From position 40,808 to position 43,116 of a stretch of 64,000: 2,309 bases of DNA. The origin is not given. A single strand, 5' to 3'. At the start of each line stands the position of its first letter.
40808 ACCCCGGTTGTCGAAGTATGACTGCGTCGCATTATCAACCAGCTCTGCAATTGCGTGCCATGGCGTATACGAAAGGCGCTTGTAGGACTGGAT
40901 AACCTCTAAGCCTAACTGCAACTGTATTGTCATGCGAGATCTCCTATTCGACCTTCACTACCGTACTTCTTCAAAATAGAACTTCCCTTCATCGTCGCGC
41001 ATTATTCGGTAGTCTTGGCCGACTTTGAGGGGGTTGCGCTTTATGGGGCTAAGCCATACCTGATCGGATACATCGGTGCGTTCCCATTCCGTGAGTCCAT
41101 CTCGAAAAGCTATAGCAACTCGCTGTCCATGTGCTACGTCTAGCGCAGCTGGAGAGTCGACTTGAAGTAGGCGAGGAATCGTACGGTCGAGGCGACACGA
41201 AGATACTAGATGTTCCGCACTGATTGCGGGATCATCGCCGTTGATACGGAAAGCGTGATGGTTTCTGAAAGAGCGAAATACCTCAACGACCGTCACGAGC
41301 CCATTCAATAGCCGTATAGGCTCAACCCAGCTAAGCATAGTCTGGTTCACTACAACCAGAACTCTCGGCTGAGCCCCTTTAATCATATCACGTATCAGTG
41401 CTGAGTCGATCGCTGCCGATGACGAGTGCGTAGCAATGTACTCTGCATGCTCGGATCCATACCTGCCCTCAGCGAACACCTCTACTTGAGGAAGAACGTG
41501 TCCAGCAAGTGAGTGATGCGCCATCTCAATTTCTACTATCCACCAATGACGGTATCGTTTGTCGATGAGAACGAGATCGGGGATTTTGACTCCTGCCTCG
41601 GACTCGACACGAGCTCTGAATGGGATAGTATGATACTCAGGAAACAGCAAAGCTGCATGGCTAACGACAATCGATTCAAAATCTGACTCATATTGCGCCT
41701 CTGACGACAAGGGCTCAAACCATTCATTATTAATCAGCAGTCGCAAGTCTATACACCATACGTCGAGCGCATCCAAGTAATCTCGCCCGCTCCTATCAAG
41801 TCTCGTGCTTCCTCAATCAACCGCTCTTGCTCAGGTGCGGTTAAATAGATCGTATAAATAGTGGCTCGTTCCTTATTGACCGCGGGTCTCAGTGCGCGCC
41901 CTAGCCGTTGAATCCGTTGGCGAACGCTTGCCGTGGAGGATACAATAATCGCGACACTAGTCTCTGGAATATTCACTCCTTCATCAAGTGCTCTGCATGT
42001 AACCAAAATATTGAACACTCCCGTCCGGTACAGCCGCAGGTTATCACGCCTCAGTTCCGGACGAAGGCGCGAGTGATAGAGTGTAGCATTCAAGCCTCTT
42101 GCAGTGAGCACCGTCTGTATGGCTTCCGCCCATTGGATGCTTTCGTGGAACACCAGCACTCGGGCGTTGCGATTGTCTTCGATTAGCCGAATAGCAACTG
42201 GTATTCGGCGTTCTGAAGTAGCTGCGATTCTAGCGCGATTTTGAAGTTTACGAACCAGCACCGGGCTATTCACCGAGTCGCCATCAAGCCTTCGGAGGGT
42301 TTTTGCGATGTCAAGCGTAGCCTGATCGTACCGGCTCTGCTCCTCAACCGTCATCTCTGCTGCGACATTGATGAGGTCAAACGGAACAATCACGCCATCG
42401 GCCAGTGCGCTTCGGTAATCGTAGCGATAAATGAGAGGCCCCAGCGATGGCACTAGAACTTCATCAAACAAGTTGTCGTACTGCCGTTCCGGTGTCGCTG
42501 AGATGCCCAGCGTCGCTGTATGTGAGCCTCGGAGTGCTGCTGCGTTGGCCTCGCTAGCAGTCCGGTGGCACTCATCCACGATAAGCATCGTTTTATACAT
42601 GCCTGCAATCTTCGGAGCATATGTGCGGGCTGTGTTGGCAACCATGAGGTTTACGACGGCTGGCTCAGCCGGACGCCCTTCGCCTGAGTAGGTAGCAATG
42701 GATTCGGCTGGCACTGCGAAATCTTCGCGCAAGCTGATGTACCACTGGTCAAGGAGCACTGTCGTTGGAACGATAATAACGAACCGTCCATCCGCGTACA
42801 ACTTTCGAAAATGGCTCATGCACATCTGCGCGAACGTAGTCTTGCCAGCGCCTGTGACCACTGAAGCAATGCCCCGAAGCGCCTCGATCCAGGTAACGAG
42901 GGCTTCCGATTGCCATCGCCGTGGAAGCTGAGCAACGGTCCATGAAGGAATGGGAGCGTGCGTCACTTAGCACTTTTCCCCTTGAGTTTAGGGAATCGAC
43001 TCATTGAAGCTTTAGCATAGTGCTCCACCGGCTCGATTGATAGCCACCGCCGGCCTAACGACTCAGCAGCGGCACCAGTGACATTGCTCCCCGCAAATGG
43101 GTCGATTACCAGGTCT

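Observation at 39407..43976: Candidate undescribed defence operon: PvuII-like MTase, SF2 helicase, PD-(D/E)XK nuclease, MORC ATPase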

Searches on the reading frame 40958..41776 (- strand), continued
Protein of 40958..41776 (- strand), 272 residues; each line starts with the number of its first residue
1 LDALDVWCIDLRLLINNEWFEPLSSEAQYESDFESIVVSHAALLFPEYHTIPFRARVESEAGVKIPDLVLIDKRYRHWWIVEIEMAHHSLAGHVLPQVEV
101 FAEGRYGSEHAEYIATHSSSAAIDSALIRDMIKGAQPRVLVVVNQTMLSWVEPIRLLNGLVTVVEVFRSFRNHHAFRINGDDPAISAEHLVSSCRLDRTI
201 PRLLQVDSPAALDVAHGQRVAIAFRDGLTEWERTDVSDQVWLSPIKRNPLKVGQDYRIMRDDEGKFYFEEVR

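Call 85: fold_search(model_id=the predicted structure, library=viral)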
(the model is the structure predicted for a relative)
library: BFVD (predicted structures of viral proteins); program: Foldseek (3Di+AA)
matches with E <= 10: 749; with E <= 0.001: 0
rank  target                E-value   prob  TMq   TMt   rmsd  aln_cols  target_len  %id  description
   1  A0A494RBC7            4.5e-03  0.99  0.30  0.52   9.0       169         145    9  (no name in the UniProt tables at hand)
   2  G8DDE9                6.9e-03  0.69  0.16  0.22  10.9       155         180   15  (no name in the UniProt tables at hand)
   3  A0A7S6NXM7            6.9e-03  0.60  0.19  0.25  14.5       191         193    8  Uncharacterized protein [Bathycoccus sp. RCC716 virus 1]
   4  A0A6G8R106            8.2e-03  0.77  0.20  0.18   8.6       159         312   11  Cas4 family exonuclease [Microbacterium phage Arete]
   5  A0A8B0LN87            1.7e-02  0.99  0.30  0.51   6.5       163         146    8  Uncharacterized protein [uncultured archaeal virus]
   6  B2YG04                1.7e-02  0.69  0.22  0.32  12.2       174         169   10  PD-(D/E)XK endonuclease-like domain-containing protein [Musca hytrovirus(isolate Musca domestica/United States/Boucias/-)]
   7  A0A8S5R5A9            1.9e-02  0.97  0.25  0.24   8.0       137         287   15  Putative nuclease of the RecB family [Ackermannviridae sp. ctaCq7]
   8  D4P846                2.0e-02  0.15  0.08  0.09  14.0       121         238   17  Gp71 [Rhodococcus phage ReqiPine5]
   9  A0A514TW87            2.2e-02  0.18  0.17  0.20  14.2       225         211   11  Uncharacterized protein [Aeromonas phage D6]
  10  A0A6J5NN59            2.4e-02  0.41  0.20  0.17  18.4       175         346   16  PD-(D/E)XK nuclease superfamily [uncultured Caudovirales phage]
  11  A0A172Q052            3.8e-02  0.20  0.17  0.15  18.6       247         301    8  Uncharacterized protein [Acinetobacter phage vB_AbaM_ME3]
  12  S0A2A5                4.0e-02  0.38  0.24  0.15  10.7       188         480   12  PD-(D/E)XK nuclease superfamily protein [Cellulophaga phage phi14:2]
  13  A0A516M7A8            4.0e-02  0.33  0.17  0.25   9.7       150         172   12  (no name in the UniProt tables at hand)
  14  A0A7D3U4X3            4.8e-02  0.60  0.24  0.34   8.6       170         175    9  (no name in the UniProt tables at hand)
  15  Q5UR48                5.4e-02  0.21  0.21  0.19  16.5       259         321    6  Uncharacterized exonuclease R569 [Acanthamoeba polyphaga mimivirus]
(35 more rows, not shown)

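Call 90: find_encoding_contigs(protein=P0117, flank=6000, max_places=3)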
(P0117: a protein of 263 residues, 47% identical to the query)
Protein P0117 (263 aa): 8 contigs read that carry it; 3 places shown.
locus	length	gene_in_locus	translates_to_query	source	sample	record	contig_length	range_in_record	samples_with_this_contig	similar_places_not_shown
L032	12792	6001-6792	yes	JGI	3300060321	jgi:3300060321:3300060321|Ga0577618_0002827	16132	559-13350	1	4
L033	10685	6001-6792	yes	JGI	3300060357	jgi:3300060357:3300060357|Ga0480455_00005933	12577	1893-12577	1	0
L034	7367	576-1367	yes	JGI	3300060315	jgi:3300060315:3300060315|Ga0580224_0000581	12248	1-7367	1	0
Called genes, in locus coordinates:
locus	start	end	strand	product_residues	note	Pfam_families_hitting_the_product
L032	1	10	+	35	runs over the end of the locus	-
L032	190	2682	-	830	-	PF02463:SMC_N, PF13175:AAA_15 (weak), PF13476:AAA_23, PF13166:AAA_13 (faint), PF02463:SMC_N, PF13304:AAA_21 (weak)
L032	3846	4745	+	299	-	PF01555:N6_N4_Mtase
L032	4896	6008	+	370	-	PF00270:DEAD, PF04851:ResIII, PF18766:SWI2_SNF2 (weak), PF00271:Helicase_C, PF16203:ERCC3_RAD25_C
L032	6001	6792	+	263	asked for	-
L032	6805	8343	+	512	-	PF13589:HATPase_c_3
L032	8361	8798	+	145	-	PF02182:SAD_SRA, PF26348:SRA_ScoMcrA (weak)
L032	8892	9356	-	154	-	-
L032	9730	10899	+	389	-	PF00581:Rhodanese, PF00899:ThiF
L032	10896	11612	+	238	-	PF02585:PIG-L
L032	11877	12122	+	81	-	PF14452:Multi_ubiq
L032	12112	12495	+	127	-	PF14462:Prok-E2_E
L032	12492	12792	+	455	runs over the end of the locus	PF14464:Prok-JAB (weak), PF00899:ThiF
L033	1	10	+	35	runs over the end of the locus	-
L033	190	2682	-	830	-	PF02463:SMC_N, PF13175:AAA_15 (weak), PF13476:AAA_23, PF13166:AAA_13 (faint), PF02463:SMC_N, PF13304:AAA_21 (weak)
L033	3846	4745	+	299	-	PF01555:N6_N4_Mtase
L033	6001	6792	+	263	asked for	-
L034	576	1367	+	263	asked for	-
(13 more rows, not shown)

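Call 91: find_encoding_contigs(protein=P0094, flank=8000, max_places=2)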
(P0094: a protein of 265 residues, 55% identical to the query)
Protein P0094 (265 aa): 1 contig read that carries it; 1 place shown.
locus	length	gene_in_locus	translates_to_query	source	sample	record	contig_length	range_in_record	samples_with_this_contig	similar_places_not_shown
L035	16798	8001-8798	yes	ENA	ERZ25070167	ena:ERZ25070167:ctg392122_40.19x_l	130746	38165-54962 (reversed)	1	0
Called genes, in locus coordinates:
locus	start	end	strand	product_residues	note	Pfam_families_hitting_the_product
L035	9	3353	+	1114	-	PF00133:tRNA-synt_1, PF09334:tRNA-synt_1g, PF08264:Anticodon_1, PF19302:DUF5915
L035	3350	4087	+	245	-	PF00702:Hydrolase, PF12710:HAD, PF13419:HAD_2, PF13242:Hydrolase_like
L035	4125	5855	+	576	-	-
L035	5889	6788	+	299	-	PF01555:N6_N4_Mtase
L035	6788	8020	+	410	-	PF04851:ResIII, PF00270:DEAD, PF18766:SWI2_SNF2 (weak), PF16203:ERCC3_RAD25_C (weak), PF00271:Helicase_C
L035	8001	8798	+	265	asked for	-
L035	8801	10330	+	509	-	PF13589:HATPase_c_3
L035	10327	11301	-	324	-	PF08240:ADH_N, PF00107:ADH_zinc_N, PF13602:ADH_zinc_N_2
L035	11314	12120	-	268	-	PF00106:adh_short, PF13561:adh_short_C2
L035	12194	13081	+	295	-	PF01790:LGT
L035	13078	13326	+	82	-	PF00462:Glutaredoxin (weak), PF05768:Glrx-like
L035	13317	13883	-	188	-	PF01467:CTP_transf_like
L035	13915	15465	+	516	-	-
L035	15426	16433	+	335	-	PF00535:Glycos_transf_2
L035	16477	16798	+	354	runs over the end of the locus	PF01628:HrcA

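Call 92: find_encoding_contigs(protein=P0109, flank=8000, max_places=2)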
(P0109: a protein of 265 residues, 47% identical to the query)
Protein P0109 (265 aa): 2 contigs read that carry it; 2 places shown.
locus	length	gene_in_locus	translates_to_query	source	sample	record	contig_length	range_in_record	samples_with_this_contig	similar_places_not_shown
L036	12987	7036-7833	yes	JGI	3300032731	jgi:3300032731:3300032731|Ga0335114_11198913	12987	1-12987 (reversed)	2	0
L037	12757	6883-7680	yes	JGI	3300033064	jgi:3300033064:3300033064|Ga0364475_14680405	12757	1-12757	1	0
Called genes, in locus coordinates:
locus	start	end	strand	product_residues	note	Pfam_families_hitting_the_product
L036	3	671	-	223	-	?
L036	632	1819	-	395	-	PF04055:Radical_SAM, PF13353:Fer4_12 (weak)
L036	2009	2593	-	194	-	PF00376:MerR (weak), PF12728:HTH_17, PF14361:RsbRD_N (weak)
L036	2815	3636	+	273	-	-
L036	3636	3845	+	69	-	-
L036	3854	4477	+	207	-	PF08843:AbiEii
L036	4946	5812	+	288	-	PF01555:N6_N4_Mtase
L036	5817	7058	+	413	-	PF04851:ResIII, PF00270:DEAD, PF18766:SWI2_SNF2 (faint), PF16203:ERCC3_RAD25_C, PF00271:Helicase_C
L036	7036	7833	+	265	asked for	-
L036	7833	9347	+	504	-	PF13589:HATPase_c_3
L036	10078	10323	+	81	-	-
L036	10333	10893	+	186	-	PF13650:Asp_protease_2, PF13975:gag-asp_proteas (weak), PF02810:SEC-C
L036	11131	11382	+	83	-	PF04014:MazE_antitoxin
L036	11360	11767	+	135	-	PF01850:PIN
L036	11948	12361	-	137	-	PF26247:DUF8058 (weak)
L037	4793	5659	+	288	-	PF01555:N6_N4_Mtase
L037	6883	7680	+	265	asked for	-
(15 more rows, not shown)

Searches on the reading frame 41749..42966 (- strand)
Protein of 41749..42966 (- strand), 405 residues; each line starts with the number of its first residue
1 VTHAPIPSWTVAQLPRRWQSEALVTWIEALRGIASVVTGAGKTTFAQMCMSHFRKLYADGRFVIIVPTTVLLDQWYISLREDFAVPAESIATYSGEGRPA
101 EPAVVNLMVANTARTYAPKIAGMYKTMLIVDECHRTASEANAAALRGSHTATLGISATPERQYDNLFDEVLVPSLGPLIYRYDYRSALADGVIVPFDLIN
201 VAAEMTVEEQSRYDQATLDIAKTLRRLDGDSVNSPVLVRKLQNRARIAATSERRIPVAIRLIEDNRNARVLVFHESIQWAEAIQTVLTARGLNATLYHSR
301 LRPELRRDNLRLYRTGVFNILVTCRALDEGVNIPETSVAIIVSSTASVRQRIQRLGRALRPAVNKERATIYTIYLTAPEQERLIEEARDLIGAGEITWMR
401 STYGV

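Call 3: search_protein_families(library=pfam, proteins=[window:41749-42966:-], max_evalue=0.1)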
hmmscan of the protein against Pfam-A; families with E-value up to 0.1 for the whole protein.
window:41749-42966:- (405 aa): 8 families
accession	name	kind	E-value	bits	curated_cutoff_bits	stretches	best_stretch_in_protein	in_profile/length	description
PF00271.37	Helicase_C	-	1.2e-17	64.6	23.5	1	258-360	6-108/110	Helicase conserved C-terminal domain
PF04851.21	ResIII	-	4.4e-16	59.7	22.5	1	15-161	4-164/164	Type III restriction enzyme, res subunit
PF00270.35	DEAD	-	6.7e-12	45.9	26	1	18-165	3-166/167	DEAD/DEAH box helicase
PF18766.7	SWI2_SNF2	-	2.8e-09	37.4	26.7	1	37-224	26-215/221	SWI2/SNF2 ATPase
PF16203.11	ERCC3_RAD25_C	-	5.3e-07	29.6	27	1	264-367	57-157/248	ERCC3/RAD25/XPB C-terminal helicase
PF22590.2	Cas3-like_C_2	-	0.00047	20.8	27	1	268-360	3-103/106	CRISPR-associated nuclease/helicase Cas3, C-terminal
PF13401.12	AAA_22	-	0.014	16.1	27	1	38-143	14-102/130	AAA domain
PF05524.18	PEP-utilisers_N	-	0.087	13.4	24.4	0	336-396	35-93/121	PEP-utilising enzyme, N-terminal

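Call 4: search_protein_families(library=padloc, proteins=[window:41749-42966:-], max_evalue=0.1)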
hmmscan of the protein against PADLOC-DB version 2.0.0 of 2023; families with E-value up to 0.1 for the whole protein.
window:41749-42966:- (405 aa): 41 families (the best 25 are shown)
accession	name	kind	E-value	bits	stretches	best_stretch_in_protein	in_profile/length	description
PDLC02707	PbeA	-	8.8e-69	230.8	1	15-390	253-647/672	PbeA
PDLC02704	PbeA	-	1.8e-56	190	2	124-391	383-661/682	PbeA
PDLC02706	PbeA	-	1.6e-40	137.4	2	7-267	262-542/722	PbeA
PDLC02703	PbeA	-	2.2e-33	113.8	1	16-371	248-611/626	PbeA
PDLC02705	PbeA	-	1e-19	68.2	1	14-382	249-640/691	PbeA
PDLC01252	Cas3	-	9.2e-12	43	1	121-372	109-297/324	CAS-I; effector_G3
PDLC01770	Cas3g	-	4.6e-11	39.9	2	237-381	217-364/733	-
PDLC00938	Cas3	-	1.4e-10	38.9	2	259-379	213-338/358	CRISPR-associated helicase Cas3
PDLC03658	mREase_IV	-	9.6e-08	28.2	1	286-371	470-555/953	Type IV methyl-directed restriction enzyme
PDLC02503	BrxHI|BrxHII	-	1.5e-07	28.2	1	256-364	237-345/698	BrxHI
PDLC03659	mREase_IV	-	6.7e-07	25.5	1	35-371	245-563/945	Type IV methyl-directed restriction enzyme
PDLC03049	REase_I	-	1.1e-06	25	1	14-219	167-378/807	Type I restriction enzyme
PDLC02870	DpdF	-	3.1e-06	24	1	260-361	217-320/534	DpdF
PDLC02859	DpdF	-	3.1e-06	23.9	1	268-362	318-416/545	DpdF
PDLC02843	DpdE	-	3.9e-06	23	2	262-361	564-663/1091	DpdE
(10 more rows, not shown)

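Call 5: search_protein_families(library=ncbifam, proteins=[window:41749-42966:-], max_evalue=0.1)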
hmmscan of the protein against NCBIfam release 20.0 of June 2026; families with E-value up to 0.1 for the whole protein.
window:41749-42966:- (405 aa): 36 families (the best 25 are shown)
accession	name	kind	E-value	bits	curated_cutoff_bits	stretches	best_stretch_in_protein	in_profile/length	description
TIGR04095.1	dnd_restrict_1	equivalog_domain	9.2e-47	160.1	600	1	15-381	9-403/451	DNA phosphorothioation system restriction enzyme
NF045503.1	repair_heli_XPB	equivalog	2.6e-23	82.4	610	2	240-376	391-523/548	DNA repair helicase XPB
NF010337.0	PRK13766.1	equivalog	1.6e-14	53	610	2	30-138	31-146/781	Hef nuclease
NF046051.1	restrict_EcoAI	equivalog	7e-11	41.2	550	1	15-362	158-515/768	EcoAI/FtnUII family type I restriction enzme subunit R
NF041062.1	DpdE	equivalog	9.1e-11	40.4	500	1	225-385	496-663/1048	protein DpdE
TIGR01587.1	cas3_core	equivalog_domain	5.4e-10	38.9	102.45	1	259-379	213-338/358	CRISPR-associated helicase Cas3'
NF003673.1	PRK05298.1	equivalog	4.1e-09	35.3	743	1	265-377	441-556/653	excinuclease ABC subunit UvrB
TIGR02621.3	cas3_GSU0051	exception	8.8e-09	34.7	400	2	145-389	198-403/854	type I-G CRISPR-associated helicase/endonuclease Cas3g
TIGR00631.1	uvrb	equivalog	1.8e-08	33.1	750.1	1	265-377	441-556/658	excinuclease ABC subunit UvrB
NF008165.0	PRK10917.1-3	equivalog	2.5e-07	29.6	711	1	274-343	493-561/692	ATP-dependent DNA helicase RecG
TIGR01389.1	recQ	equivalog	3.5e-07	29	640.2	1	256-373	213-330/591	DNA helicase RecQ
TIGR00643.1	recG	equivalog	2.3e-06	26.6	659.4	1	278-343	471-534/629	ATP-dependent DNA helicase RecG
TIGR00580.2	mfd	equivalog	2.7e-06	26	800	1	241-357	617-735/907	transcription-repair coupling factor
TIGR00603.1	rad25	subfamily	4.7e-06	25.1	328.7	1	319-366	546-594/734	DNA repair helicase rad25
NF008744.0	PRK11776.1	equivalog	9.6e-06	24.4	524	1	248-362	223-337/460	ATP-dependent RNA helicase DbpA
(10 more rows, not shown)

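Call 23: search_solved_structures(query=window:41749-42966:-, max_evalue=0.001)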
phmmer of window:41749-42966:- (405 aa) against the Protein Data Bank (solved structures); distinct sequences matched with E-value up to 0.001: 36.
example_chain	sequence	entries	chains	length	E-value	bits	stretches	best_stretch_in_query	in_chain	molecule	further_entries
6p66_A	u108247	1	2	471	7.7e-27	97.4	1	5-373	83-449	DNA repair protein RAD25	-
2fwr_A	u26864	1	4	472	7.7e-27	97.4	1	6-373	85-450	DNA repair protein RAD25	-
6p4f_A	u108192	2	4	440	3.8e-26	95.2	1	16-368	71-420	DNA-dependent ATPase XPBII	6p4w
5tnu_A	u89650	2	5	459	4.4e-26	94.9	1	16-368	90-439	DNA-dependent ATPase XPBII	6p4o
2fzl_A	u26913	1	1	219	3.8e-16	62.2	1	238-373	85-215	DNA repair protein RAD25, XPB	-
1wp9_A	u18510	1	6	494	5.1e-10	42.1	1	33-139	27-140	ATP-dependent RNA helicase, putative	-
2fz4_A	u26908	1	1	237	1.8e-07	33.7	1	5-162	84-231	DNA repair protein RAD25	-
7clg_A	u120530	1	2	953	3.5e-07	32.7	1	274-371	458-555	Putative helicase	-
1d2m_A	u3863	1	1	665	3.8e-06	29.3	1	265-373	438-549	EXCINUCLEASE ABC SUBUNIT B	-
1c4o_A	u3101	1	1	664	3.9e-06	29.3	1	265-373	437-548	DNA NUCLEOTIDE EXCISION REPAIR ENZYME UVRB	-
6o8h_A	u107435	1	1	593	4.2e-06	29.2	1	265-363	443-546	UvrABC system protein B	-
2d7d_A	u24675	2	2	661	5.3e-06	28.9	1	265-373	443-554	UvrABC system protein B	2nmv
3v4r_A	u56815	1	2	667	5.4e-06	28.8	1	265-373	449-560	UvrABC system protein B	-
6o8e_A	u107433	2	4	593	6.5e-06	28.6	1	265-363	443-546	UvrABC system protein B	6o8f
6o8g_A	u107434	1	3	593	6.5e-06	28.6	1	265-363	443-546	UvrABC system protein B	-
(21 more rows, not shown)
